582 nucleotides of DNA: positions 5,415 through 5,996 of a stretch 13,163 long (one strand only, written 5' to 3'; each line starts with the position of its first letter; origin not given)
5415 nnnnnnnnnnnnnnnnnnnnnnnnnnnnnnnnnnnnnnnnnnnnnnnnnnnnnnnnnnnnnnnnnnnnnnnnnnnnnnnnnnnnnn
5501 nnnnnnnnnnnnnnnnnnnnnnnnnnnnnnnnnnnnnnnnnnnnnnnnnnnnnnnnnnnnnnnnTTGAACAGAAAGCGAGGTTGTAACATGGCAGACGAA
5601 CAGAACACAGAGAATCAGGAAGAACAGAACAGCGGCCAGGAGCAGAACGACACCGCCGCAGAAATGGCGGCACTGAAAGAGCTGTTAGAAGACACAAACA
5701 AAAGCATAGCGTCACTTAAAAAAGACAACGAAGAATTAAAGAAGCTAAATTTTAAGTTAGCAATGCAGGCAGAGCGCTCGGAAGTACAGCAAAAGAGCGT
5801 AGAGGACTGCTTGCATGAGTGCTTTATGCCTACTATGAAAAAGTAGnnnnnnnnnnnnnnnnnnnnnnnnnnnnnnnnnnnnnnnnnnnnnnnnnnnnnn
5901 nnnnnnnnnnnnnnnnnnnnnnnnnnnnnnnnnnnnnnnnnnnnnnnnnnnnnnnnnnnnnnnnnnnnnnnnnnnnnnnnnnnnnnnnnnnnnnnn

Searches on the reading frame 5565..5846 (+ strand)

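Call 10: search_protein_families(library=pfam, proteins=[window:5565-5846:+], max_evalue=0.01)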
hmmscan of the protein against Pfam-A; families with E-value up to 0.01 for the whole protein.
window:5565-5846:+ (93 aa): 2 families
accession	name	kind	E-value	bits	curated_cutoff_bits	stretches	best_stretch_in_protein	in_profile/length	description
PF05557.18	MAD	-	0.0045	15.9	30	1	11-81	124-195/661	Mitotic checkpoint protein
PF11932.13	DUF3450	-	0.0049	16.7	32.6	1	9-81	21-93/241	Protein of unknown function (DUF3450)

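Call 11: search_protein_families(library=phrogs, proteins=[window:5565-5846:+], max_evalue=0.001)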
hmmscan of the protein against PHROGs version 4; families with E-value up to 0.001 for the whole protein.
window:5565-5846:+ (93 aa): 0 families

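Call 13: search_protein_families(library=ncbifam, proteins=[window:5565-5846:+], max_evalue=0.1)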
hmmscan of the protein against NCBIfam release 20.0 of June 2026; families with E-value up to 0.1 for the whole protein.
window:5565-5846:+ (93 aa): 3 families
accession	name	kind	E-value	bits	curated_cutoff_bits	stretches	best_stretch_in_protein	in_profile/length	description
NF047408.1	SA0632_fam_LP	equivalog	0.018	14.7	70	1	45-82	28-65/68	SA0632 family lipoprotein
NF041857.1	RIF_Ptrans_rph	equivalog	0.049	11.9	999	1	11-91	409-489/864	rifamycin-inactivating phosphotransferase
TIGR03499.1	FlhF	equivalog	0.054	13.5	174.15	1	12-82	95-160/286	flagellar biosynthesis GTPase FlhF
